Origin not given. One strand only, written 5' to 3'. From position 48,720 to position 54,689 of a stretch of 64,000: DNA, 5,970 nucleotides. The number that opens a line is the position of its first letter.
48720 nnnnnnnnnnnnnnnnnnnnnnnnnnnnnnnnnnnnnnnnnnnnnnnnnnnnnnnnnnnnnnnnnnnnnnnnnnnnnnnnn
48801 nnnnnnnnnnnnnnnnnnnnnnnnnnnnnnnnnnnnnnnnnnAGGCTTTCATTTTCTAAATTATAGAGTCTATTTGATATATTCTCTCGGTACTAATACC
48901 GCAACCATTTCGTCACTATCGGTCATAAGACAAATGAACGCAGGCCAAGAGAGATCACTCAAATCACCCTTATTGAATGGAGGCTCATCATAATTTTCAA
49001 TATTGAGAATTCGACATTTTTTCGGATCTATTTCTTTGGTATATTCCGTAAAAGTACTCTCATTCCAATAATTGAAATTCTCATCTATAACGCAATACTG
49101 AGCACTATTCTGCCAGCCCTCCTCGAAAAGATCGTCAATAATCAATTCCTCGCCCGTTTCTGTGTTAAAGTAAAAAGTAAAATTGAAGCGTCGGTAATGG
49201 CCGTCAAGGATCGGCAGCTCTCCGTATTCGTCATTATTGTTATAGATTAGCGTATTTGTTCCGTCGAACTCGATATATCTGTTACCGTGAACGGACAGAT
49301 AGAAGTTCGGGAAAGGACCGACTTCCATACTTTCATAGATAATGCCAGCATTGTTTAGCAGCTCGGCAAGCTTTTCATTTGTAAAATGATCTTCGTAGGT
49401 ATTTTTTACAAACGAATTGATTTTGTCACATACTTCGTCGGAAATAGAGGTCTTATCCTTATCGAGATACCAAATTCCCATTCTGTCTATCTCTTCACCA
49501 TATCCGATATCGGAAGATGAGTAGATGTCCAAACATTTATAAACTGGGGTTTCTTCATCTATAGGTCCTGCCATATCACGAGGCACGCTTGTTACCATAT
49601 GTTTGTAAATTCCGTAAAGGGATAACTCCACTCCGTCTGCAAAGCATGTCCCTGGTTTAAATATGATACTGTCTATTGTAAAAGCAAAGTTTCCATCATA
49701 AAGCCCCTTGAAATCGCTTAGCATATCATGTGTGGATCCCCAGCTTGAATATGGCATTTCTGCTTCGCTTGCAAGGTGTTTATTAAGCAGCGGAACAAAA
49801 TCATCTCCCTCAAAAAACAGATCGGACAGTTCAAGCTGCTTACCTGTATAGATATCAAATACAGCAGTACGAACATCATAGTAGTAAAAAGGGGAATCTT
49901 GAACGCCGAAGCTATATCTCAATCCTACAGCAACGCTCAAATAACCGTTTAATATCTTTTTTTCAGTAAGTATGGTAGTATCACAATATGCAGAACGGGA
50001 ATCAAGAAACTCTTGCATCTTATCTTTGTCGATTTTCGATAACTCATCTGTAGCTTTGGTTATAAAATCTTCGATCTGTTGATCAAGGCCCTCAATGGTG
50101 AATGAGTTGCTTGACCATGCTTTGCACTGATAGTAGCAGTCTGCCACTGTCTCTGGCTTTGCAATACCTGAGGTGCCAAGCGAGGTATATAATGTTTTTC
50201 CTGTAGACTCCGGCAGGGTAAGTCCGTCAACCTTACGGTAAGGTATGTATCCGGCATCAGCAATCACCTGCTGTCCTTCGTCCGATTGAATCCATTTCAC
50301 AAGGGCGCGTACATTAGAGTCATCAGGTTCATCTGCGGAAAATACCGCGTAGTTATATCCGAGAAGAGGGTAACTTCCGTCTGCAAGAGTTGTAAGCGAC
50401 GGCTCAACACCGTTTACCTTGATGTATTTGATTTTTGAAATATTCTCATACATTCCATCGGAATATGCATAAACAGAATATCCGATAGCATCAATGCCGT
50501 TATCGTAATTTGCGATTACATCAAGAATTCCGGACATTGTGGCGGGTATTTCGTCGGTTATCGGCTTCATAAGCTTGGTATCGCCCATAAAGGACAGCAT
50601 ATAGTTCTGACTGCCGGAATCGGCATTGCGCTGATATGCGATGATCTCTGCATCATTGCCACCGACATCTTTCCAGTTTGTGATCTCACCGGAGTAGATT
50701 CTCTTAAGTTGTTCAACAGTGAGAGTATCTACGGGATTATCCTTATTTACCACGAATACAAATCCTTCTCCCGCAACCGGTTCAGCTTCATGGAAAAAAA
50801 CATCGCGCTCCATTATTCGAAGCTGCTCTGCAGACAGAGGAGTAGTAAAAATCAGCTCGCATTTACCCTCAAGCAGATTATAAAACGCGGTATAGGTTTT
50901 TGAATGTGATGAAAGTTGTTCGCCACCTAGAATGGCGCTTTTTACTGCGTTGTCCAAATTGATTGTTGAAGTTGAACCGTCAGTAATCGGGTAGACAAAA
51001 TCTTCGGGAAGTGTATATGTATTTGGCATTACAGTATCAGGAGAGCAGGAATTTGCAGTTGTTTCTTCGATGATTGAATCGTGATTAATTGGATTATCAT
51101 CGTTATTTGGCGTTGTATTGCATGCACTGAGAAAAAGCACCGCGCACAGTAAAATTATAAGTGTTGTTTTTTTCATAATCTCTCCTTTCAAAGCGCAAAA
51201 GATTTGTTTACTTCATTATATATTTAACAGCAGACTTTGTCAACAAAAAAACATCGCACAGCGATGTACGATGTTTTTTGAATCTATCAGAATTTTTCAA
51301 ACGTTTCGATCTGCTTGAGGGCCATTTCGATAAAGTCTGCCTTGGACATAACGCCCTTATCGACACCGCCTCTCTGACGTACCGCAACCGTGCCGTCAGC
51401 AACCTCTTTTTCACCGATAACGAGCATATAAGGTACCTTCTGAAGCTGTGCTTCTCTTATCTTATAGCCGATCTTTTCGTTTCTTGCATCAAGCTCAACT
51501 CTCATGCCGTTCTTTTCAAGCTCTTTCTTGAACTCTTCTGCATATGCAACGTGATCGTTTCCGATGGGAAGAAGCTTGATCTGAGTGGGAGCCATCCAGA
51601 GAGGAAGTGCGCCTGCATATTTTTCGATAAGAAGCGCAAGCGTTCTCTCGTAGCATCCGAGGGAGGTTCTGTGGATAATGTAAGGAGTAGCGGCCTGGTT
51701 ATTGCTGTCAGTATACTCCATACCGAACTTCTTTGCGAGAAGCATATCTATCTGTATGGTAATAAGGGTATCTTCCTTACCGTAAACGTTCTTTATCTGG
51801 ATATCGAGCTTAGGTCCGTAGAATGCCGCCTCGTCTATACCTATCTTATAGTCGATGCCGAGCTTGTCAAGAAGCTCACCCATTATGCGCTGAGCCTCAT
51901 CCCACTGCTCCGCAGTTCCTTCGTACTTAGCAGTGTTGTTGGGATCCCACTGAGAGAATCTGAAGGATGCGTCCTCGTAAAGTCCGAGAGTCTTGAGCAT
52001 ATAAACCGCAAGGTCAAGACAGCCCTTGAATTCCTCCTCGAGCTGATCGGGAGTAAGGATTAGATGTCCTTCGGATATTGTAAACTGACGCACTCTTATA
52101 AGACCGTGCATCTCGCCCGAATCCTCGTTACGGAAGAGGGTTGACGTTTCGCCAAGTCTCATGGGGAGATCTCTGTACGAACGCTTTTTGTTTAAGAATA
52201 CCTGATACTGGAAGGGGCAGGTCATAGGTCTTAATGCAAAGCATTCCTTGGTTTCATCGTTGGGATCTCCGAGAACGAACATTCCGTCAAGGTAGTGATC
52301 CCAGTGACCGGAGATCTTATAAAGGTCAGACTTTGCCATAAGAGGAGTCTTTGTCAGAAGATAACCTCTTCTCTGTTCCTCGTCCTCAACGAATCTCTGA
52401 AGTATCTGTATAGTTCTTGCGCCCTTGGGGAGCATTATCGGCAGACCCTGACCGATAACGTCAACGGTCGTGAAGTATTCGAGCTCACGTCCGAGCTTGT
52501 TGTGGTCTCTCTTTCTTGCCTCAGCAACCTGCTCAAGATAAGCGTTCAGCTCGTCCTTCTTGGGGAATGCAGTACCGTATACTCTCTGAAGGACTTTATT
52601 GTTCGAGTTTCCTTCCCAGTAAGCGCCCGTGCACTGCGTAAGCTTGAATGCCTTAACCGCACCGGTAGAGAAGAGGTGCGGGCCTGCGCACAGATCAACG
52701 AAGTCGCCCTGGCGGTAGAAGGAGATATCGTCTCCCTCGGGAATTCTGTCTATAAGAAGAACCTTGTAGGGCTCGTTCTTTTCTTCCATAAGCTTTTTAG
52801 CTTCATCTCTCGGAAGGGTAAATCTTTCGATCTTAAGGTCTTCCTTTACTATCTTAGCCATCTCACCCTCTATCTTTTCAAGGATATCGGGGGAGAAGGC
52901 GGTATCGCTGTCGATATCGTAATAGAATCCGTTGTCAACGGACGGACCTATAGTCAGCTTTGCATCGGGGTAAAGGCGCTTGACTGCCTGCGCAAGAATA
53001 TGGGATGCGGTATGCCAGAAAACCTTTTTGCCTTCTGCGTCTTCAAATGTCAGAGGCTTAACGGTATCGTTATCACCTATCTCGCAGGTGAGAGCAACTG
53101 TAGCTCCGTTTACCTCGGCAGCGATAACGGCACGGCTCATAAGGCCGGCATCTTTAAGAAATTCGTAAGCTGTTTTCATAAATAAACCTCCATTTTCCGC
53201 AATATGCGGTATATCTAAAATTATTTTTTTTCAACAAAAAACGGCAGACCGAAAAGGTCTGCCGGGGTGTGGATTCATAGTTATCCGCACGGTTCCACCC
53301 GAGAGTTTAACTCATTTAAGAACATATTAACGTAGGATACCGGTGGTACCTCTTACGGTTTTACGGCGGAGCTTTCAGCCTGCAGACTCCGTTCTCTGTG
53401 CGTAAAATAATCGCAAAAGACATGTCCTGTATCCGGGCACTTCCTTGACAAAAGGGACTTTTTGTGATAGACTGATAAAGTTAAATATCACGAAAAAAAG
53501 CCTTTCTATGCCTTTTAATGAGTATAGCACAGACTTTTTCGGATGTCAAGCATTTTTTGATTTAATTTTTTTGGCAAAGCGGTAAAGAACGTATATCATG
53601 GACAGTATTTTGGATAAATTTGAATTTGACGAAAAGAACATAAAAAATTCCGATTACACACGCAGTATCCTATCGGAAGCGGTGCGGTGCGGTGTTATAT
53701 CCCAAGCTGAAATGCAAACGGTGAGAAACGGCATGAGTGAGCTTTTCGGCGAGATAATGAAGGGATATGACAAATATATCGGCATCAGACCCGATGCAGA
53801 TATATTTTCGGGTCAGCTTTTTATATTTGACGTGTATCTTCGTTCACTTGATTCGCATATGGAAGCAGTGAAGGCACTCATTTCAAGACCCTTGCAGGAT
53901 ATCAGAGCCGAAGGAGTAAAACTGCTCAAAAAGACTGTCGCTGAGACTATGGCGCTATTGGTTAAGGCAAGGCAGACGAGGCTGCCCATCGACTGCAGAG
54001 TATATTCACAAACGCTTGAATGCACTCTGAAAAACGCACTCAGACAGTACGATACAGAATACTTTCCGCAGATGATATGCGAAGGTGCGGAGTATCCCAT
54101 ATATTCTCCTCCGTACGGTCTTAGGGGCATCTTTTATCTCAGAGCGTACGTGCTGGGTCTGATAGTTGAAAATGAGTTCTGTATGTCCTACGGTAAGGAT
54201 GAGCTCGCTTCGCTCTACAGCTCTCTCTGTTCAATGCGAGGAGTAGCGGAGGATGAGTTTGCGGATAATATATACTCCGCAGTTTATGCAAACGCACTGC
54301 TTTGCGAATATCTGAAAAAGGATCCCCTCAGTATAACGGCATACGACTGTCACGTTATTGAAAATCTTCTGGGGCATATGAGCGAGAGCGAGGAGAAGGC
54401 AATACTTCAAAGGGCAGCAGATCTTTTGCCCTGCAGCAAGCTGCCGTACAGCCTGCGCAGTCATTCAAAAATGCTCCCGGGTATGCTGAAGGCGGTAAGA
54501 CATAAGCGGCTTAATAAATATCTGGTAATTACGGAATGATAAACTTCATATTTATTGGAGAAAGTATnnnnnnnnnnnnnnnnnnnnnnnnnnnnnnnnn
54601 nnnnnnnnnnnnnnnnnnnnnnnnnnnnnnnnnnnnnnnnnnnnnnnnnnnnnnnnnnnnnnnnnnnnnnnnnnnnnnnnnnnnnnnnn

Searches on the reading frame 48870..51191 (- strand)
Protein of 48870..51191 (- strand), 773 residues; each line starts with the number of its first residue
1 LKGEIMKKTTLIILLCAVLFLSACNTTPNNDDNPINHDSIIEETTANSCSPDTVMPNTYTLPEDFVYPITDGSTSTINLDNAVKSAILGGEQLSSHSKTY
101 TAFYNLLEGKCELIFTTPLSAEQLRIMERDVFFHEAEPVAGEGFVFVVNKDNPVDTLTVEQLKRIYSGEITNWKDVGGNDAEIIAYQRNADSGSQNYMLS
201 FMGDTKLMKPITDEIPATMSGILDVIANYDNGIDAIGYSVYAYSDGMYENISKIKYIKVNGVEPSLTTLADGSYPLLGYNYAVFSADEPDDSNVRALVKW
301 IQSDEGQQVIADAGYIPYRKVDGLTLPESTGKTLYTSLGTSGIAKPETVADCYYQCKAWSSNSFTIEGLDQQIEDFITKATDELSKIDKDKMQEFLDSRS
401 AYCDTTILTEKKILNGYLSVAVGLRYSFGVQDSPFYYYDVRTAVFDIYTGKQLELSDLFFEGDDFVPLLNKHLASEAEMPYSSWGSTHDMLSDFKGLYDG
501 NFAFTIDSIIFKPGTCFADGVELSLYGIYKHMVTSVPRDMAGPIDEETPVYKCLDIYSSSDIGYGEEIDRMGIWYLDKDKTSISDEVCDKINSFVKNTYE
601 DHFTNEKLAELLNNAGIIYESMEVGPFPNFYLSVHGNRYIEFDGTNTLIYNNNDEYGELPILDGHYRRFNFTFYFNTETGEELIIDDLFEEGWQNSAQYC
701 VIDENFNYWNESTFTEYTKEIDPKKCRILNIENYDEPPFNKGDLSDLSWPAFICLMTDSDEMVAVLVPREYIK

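Call 29: search_protein_families(library=pfam, proteins=[window:48870-51191:-], max_evalue=0.0001)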
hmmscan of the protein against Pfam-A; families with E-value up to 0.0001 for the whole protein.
window:48870-51191:- (773 aa): 2 families
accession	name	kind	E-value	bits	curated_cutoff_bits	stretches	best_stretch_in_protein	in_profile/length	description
PF12849.12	PBP_like_2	-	4e-23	83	27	1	136-305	80-267/267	PBP superfamily domain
PF13531.11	SBP_bac_11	-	4.3e-06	27.1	25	1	128-315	63-226/227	Bacterial extracellular solute-binding protein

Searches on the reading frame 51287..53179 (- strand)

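Call 29: search_protein_families(library=pfam, proteins=[window:51287-53179:-], max_evalue=0.0001)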
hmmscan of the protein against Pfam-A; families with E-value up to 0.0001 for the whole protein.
window:51287-53179:- (630 aa): 3 families
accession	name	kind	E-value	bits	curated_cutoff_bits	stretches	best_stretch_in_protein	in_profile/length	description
PF00587.30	tRNA-synt_2b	-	1.2e-35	123.7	29.3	1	308-521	5-179/179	tRNA synthetase class II core domain (G, H, P, S and T)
PF03129.25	HGTP_anticodon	-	1.2e-24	86.7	21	1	533-621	1-92/94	Anticodon binding domain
PF07973.19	tRNA_SAD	-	1.6e-14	54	24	1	152-201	1-44/44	Threonyl and Alanyl tRNA synthetase second additional domain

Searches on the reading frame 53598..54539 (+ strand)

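Call 29: search_protein_families(library=pfam, proteins=[window:53598-54539:+], max_evalue=0.0001)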
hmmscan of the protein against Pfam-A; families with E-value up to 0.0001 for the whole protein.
window:53598-54539:+ (313 aa): 1 family
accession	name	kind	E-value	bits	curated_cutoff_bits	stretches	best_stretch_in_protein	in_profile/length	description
PF19677.4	DUF6179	-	3.1e-35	122.1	25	1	69-309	25-270/272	Family of unknown function (DUF6179)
